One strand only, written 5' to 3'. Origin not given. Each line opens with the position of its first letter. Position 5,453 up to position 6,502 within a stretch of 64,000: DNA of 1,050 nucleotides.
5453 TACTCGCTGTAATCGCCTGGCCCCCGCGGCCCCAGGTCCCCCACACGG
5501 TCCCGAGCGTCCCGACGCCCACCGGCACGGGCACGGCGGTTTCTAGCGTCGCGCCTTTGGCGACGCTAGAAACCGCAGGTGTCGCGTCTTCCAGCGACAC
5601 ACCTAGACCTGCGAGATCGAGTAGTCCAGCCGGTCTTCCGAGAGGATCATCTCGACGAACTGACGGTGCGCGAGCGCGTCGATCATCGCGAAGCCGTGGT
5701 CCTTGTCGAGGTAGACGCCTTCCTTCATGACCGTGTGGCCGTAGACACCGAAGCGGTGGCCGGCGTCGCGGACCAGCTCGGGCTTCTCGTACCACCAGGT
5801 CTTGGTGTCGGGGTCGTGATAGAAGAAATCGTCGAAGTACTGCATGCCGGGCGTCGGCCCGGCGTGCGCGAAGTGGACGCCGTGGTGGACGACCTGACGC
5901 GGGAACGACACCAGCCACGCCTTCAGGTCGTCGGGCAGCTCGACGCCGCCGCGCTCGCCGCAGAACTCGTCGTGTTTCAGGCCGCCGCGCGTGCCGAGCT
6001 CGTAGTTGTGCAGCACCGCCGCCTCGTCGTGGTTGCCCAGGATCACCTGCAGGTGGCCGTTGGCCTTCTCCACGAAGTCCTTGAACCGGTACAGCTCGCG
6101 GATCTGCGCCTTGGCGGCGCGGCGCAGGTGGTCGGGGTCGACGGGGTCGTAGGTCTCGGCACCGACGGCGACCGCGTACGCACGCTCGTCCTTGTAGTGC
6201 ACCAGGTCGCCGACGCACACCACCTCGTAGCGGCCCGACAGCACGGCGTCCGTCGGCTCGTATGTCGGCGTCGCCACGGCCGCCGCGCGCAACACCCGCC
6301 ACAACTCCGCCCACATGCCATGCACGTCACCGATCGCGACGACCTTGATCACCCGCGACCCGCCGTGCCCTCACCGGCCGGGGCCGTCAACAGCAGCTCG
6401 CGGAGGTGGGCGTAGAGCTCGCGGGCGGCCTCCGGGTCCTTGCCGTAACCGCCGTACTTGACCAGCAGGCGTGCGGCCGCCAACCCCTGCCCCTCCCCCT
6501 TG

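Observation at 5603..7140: Rad52/DdrA-like annealing protein translationally coupled to a PPP-family metallophosphoesterase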

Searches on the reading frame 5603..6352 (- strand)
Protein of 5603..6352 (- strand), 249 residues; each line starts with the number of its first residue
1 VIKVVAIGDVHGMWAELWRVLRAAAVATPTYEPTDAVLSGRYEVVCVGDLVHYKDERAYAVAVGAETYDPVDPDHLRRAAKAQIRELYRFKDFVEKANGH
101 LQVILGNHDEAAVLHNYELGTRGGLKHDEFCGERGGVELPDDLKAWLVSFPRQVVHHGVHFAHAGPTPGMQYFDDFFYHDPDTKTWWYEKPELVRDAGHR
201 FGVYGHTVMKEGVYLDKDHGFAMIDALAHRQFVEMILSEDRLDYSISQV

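Call 3: search_protein_families(library=pfam, proteins=[window:5603-6352:-], max_evalue=1)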
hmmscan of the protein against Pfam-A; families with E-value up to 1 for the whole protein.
window:5603-6352:- (249 aa): 0 families

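Call 4: search_protein_families(library=ncbifam, proteins=[window:5603-6352:-], max_evalue=1)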
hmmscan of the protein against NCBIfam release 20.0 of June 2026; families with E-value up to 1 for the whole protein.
window:5603-6352:- (249 aa): 2 families
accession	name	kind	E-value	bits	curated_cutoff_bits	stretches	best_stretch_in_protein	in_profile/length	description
NF001204.0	PRK00166.1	equivalog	0.035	13.4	176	0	93-165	51-122/276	symmetrical bis(5'-nucleosyl)-tetraphosphatase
TIGR00619.1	sbcd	subfamily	0.077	12.8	77.65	1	54-115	36-92/252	exonuclease subunit SbcD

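Call 8: search_solved_structures(query=window:5603-6352:-, max_evalue=10, show_alignments=3)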
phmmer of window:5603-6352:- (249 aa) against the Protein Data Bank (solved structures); distinct sequences matched with E-value up to 10: 3.
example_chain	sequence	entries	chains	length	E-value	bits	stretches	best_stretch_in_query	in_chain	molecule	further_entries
8pjx_A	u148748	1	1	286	0.00089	21.8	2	154-218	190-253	SAKe6FR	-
2qjc_A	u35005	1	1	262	0.033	16.7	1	103-170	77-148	Diadenosine tetraphosphatase, putative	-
8pjy_A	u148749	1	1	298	0.14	14.6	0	158-227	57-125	SAKe6EEref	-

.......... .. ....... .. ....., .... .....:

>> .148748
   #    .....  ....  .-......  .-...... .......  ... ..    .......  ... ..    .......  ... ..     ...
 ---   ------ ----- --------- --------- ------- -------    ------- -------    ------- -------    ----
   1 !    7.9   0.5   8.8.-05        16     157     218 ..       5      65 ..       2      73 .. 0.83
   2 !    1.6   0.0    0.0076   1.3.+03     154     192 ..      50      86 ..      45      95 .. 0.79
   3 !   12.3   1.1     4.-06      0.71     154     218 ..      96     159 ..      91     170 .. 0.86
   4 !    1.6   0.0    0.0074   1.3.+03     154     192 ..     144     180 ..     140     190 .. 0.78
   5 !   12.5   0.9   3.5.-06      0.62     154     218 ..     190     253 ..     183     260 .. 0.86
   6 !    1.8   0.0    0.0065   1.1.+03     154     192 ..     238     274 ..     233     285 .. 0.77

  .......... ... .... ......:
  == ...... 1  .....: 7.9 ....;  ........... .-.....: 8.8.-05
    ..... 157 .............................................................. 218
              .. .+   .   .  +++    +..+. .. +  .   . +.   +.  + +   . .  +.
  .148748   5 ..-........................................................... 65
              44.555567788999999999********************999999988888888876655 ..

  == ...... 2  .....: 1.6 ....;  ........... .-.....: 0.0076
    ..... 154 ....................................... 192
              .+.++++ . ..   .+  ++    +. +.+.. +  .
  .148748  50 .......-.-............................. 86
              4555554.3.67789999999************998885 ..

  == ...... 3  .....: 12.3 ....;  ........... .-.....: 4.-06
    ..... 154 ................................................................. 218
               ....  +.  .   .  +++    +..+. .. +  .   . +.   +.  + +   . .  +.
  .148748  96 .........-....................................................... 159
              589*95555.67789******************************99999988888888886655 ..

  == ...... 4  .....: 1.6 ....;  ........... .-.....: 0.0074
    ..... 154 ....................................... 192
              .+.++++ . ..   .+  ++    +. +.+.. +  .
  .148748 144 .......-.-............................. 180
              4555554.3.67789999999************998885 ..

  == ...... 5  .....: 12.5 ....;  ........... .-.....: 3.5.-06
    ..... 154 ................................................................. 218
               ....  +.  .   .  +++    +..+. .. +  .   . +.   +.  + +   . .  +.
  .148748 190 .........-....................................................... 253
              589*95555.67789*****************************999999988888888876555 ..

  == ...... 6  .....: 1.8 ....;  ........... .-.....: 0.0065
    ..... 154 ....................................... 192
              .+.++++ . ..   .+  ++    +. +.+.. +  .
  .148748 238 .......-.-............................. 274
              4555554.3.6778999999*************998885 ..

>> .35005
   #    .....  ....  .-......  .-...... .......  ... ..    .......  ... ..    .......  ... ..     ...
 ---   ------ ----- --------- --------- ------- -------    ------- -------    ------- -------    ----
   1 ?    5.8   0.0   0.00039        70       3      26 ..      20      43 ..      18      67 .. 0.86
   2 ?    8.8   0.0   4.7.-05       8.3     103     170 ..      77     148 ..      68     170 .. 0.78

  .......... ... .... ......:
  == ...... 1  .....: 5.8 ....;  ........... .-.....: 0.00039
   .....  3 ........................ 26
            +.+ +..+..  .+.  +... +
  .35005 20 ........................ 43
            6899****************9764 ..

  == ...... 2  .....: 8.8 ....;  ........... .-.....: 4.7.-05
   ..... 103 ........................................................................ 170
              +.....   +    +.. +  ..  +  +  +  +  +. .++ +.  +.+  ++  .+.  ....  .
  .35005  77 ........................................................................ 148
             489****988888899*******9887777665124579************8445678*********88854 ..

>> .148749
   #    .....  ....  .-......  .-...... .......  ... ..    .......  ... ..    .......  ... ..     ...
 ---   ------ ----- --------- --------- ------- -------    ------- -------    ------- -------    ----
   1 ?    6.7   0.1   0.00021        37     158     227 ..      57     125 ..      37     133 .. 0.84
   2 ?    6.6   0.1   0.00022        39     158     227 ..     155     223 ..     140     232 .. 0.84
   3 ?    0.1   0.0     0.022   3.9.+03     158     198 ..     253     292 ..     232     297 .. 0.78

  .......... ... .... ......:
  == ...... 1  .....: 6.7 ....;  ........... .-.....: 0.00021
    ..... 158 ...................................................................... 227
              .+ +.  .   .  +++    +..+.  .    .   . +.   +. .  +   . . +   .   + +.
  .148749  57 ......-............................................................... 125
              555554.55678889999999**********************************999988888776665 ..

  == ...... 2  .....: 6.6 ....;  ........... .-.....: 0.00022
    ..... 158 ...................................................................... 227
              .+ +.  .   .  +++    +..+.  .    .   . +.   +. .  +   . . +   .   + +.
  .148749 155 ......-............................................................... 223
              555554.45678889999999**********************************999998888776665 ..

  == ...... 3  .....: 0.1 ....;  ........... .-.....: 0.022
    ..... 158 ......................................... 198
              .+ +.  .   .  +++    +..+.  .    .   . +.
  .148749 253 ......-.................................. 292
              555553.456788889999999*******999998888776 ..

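Call 13: find_homologous_proteins(query=window:5603-6352:-)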
Query window:5603-6352:- (249 aa): 299 proteins with E <= 0.001 among 3187 candidates; the best 120 are listed.
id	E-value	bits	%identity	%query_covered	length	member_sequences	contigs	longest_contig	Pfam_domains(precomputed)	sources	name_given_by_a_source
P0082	6.3e-164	562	96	100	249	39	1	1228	-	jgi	jgi:hypothetical protein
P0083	1.3e-144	498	84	100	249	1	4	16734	-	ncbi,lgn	-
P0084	3.0e-144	497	82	100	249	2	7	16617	-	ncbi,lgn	-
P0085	3.1e-144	497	83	100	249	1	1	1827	-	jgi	jgi:hypothetical protein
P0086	3.8e-144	497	84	100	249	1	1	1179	-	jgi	jgi:hypothetical protein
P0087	8.1e-144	496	84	100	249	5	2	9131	-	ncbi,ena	-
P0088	9.7e-144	495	82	100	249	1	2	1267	-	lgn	-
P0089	1.7e-143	495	82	100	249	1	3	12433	-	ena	-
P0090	4.4e-143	493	82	100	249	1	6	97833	-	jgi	-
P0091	6.6e-143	493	82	100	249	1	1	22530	-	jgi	jgi:hypothetical protein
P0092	7.0e-143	493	81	100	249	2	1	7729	-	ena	-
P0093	9.9e-143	492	82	100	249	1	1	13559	-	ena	-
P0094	1.2e-142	492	81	100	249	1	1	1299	-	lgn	-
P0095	2.0e-142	491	82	100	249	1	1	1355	-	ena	-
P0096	2.1e-142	491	81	100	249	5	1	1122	-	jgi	jgi:hypothetical protein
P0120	1.5e-130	452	76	100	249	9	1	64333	PF00149.34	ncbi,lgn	-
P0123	8.9e-130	450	76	100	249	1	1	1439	PF00149.34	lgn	-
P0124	1.4e-129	449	75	100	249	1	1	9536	PF00149.34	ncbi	ncbi:MAG: metallophosphoesterase [Deinococcales bacterium]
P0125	1.4e-129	449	77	99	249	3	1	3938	PF00149.34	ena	-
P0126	1.9e-129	449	76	100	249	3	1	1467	PF00149.34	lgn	-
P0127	2.9e-129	448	75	100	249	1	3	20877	PF00149.34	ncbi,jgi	jgi:hypothetical protein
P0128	4.4e-129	447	76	100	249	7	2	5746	PF00149.34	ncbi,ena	-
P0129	6.8e-129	447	75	100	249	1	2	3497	PF00149.34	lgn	-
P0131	1.1e-128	446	74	100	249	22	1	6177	PF00149.34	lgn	-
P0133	2.8e-128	445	74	100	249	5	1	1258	PF00149.34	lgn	-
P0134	6.3e-128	444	73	100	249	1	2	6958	PF00149.34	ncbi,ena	-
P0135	6.8e-128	443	73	100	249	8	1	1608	PF00149.34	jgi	jgi:hypothetical protein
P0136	9.9e-128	443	76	100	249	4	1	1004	PF00149.34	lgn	-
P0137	2.5e-127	442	75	100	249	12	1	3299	PF00149.34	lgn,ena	-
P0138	5.8e-127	440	75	100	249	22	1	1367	PF00149.34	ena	-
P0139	9.9e-127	440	75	100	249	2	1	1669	PF00149.34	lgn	-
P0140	1.5e-126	439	75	100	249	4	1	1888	PF00149.34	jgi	jgi:hypothetical protein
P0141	2.2e-126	439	75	100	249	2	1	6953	PF00149.34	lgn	-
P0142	4.3e-126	438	74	100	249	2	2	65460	PF00149.34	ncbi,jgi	jgi:hypothetical protein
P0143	4.4e-126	438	76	100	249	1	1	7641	PF00149.34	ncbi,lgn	-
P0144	5.2e-126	437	74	100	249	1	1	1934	PF00149.34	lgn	-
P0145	1.0e-125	436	73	100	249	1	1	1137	PF00149.34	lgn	-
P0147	1.4e-125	436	73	100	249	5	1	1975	PF00149.34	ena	-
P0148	3.2e-125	435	74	100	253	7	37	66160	PF00149.34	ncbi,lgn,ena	-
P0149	5.7e-125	434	73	100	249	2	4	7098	PF00149.34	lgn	-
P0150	6.0e-125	434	73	100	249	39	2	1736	PF00149.34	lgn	-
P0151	2.1e-124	432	74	100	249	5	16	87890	PF00149.34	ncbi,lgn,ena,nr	ncbi:MAG TPA: metallophosphoesterase [Trueperaceae bacterium]|nr:metallophosphoesterase [Trueperacea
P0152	2.2e-124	432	73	100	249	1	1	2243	PF00149.34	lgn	-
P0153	2.9e-124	432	73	100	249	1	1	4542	PF00149.34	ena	-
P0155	4.0e-124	431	73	100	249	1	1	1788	PF00149.34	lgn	-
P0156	4.5e-124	431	74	100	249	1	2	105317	PF00149.34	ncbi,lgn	-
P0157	5.6e-124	431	74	100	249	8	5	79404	PF00149.34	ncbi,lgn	ncbi:MAG TPA: metallophosphoesterase [Trueperaceae bacterium]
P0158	7.2e-124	430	73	100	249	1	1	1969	PF00149.34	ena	-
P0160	8.6e-124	430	73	100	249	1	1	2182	PF00149.34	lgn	-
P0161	1.0e-123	430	72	100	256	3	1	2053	PF00149.34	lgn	-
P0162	1.2e-123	430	73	100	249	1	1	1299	PF00149.34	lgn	-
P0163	1.9e-123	429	73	100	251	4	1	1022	PF00149.34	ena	-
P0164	2.4e-123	429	75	91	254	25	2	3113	PF00149.34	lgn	-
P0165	2.6e-123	428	72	100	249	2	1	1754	PF00149.34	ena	-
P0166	9.4e-123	427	72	100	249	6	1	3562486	PF00149.34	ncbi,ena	-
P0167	2.3e-122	425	71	100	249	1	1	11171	PF00149.34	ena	-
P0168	4.0e-122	425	71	100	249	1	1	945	PF00149.34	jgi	jgi:hypothetical protein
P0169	6.8e-122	424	72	100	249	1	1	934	PF00149.34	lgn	-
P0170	8.4e-122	424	72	100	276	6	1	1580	PF00149.34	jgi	jgi:ADP-ribose pyrophosphatase YjhB (NUDIX family)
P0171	1.7e-121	423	72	100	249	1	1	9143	PF00149.34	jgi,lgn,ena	-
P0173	2.7e-121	422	71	100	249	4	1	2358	PF00149.34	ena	-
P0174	1.5e-120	419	71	100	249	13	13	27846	PF00149.34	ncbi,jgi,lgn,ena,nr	ncbi:MAG TPA: metallophosphoesterase [Trueperaceae bacterium]|nr:metallophosphoesterase [Trueperacea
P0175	1.5e-120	419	71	100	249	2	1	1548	PF00149.34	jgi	-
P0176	1.5e-120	419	69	100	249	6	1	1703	PF00149.34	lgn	-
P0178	6.0e-120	417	72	100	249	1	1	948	PF00149.34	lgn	-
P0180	7.6e-120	417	71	100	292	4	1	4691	PF00149.34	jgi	jgi:hypothetical protein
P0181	9.6e-120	417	70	100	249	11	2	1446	PF00149.34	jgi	jgi:hypothetical protein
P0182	1.7e-119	416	69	100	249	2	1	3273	PF00149.34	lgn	-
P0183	2.0e-119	416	69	100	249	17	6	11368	PF00149.34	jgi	-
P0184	7.6e-119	414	71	100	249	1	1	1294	PF00149.34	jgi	jgi:hypothetical protein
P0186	4.2e-118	411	69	100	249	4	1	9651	PF00149.34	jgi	jgi:hypothetical protein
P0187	5.3e-118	411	69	100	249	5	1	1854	PF00149.34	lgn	-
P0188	2.0e-117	409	67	100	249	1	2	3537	PF00149.34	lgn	-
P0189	2.2e-117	409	68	100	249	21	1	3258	PF00149.34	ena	-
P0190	5.3e-117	408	67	100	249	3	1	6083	PF00149.34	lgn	-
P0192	9.8e-117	407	69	100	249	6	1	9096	PF00149.34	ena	-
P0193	1.1e-116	407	69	100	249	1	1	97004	PF00149.34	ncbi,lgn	-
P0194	1.2e-116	407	68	100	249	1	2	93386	PF00149.34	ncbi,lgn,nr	ncbi:MAG: metallophosphoesterase [Trueperaceae bacterium]|nr:metallophosphoesterase [Trueperaceae ba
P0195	1.4e-116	406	69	100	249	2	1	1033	PF00149.34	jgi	jgi:hypothetical protein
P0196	2.2e-116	406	67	100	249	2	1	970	PF00149.34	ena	-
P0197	2.4e-116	406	67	100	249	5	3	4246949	PF00149.34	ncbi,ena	-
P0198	4.1e-116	405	67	100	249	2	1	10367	PF00149.34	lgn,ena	-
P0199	9.7e-116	404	67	100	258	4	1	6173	PF00149.34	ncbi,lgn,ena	-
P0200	2.0e-115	403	68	100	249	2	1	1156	PF00149.34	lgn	-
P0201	2.2e-115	402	67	100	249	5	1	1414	PF00149.34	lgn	-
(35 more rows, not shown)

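Call 17: find_related_loci(query=A3, collection=genome_contigs, flank=6000)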
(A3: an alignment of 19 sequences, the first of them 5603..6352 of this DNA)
Query A3 (249 aa) in genome_contigs; peptide patterns used: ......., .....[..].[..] (x = any residue, [..] = any of these).
443 stretches matched a pattern; 104 encode a relative of the query (tblastn E <= 1e-3); the best 80 are kept; 80 distinct loci.
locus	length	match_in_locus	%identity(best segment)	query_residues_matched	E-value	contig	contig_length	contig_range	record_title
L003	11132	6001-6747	95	1-249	2e-162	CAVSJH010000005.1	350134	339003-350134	MAG: uncultured Trueperaceae bacterium isolate MFD01721.bin.1.368 genome assembly, contig: contig_2560, whole genome sho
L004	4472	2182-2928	88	1-249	2e-155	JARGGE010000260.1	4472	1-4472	MAG: Trueperaceae bacterium isolate C14-24 NODE_260_length_4472_cov_2.921502, whole genome shotgun sequence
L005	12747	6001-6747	87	1-249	3e-150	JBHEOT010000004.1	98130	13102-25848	MAG: Trueperaceae bacterium isolate S6_bin.46.strict S6_NODE_4, whole genome shotgun sequence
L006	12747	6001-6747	83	1-249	4e-144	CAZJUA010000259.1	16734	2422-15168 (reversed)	MAG TPA_asm: uncultured bacterium isolate SRP067234_co1_339 genome assembly, contig: k99_985242, whole genome shotgun se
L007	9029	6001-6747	82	1-249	8e-144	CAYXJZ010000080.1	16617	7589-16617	MAG TPA_asm: uncultured bacterium isolate SRP344714_co2_332 genome assembly, contig: NODE_8972_length_16617_cov_8.724128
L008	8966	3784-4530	83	1-249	1e-142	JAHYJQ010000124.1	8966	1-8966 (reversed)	MAG: Trueperaceae bacterium isolate KA26 NODE_3375_length_8966_cov_6.305351, whole genome shotgun sequence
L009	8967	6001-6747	82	1-249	5e-142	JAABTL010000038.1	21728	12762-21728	MAG: Trueperaceae bacterium isolate S23.Bin013 NODE_38_length_21728_cov_19.0752, whole genome shotgun sequence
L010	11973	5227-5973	80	1-249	8e-137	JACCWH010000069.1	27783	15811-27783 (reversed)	MAG: Trueperaceae bacterium isolate MGR_bin147 SD2897-2912_k127_8877826, whole genome shotgun sequence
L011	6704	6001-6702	82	1-234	3e-133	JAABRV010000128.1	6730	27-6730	MAG: Trueperaceae bacterium isolate S08.Bin137 NODE_130_length_6730_cov_12.5873, whole genome shotgun sequence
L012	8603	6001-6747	78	1-249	9e-133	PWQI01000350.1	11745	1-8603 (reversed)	MAG: Trueperaceae bacterium isolate CSSed10_48 CS-Sed10-C13518, whole genome shotgun sequence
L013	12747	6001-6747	77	1-249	4e-132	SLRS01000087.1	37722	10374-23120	MAG: Trueperaceae bacterium isolate CSSed165cm_583 CSSed16-5cm-1359, whole genome shotgun sequence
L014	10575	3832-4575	77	2-249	3e-132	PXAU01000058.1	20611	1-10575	MAG: Trueperaceae bacterium isolate T3Sed10_22m T3-Sed10-C4592, whole genome shotgun sequence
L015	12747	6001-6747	78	1-249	2e-132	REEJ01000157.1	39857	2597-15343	MAG: Trueperaceae bacterium isolate PLM2.Bin25 NODE_894_length_39857_cov_18.8242, whole genome shotgun sequence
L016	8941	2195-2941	77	1-249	7e-131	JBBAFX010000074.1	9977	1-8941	MAG: Trueperaceae bacterium isolate SO_2017_LW2_57 scaffold_10079_c2_LW138R_2017, whole genome shotgun sequence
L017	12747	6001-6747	76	1-249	2e-130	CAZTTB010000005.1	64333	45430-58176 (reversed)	MAG TPA_asm: uncultured bacterium isolate binchicken_co224_121 genome assembly, contig: NODE_274_length_64333_cov_38.222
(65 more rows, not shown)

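Call 26: search_protein_families(library=pfam, alignment_id=A3, max_evalue=1)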
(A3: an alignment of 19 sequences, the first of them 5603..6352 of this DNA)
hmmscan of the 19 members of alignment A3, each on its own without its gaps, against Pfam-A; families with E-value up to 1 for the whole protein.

A. member 1, window:5603-6352:- (249 aa): 0 families

B. families by the number of members that match (of 19 scanned): 5 families
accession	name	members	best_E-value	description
PF00149.33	Metallophos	13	1.4e-12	Calcineurin-like phosphoesterase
PF23270.1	HAD_RAM2_N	2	0.022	Glycerol-3-phosphate acyltransferase RAM2-like, HAD-like domain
PF12850.12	Metallophos_2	2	0.18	Calcineurin-like phosphoesterase superfamily domain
PF22690.1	FAS_AT_central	1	0.17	Fatty acid synthase central AT domain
PF18253.6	HipN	1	0.18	Hsp70-interacting protein N N-terminal domain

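Call 27: search_protein_families(library=phrogs, proteins=[window:5603-6352:-], max_evalue=1)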
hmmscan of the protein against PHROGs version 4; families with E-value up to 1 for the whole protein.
window:5603-6352:- (249 aa): 5 families
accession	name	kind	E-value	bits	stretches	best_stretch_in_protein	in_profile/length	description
phrog_1649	-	other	0.0053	16.4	1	3-121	37-114/308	metallo-phosphoesterase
phrog_246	-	other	0.058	13.4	0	6-51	180-214/417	NinI-like serine-threonine phosphatase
phrog_547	-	other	0.078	13.1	1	79-115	97-116/245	phosphoesterase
phrog_9435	-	unknown function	0.17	12.5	1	65-110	95-141/162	-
phrog_30353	-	unknown function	0.61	11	0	143-173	51-80/131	-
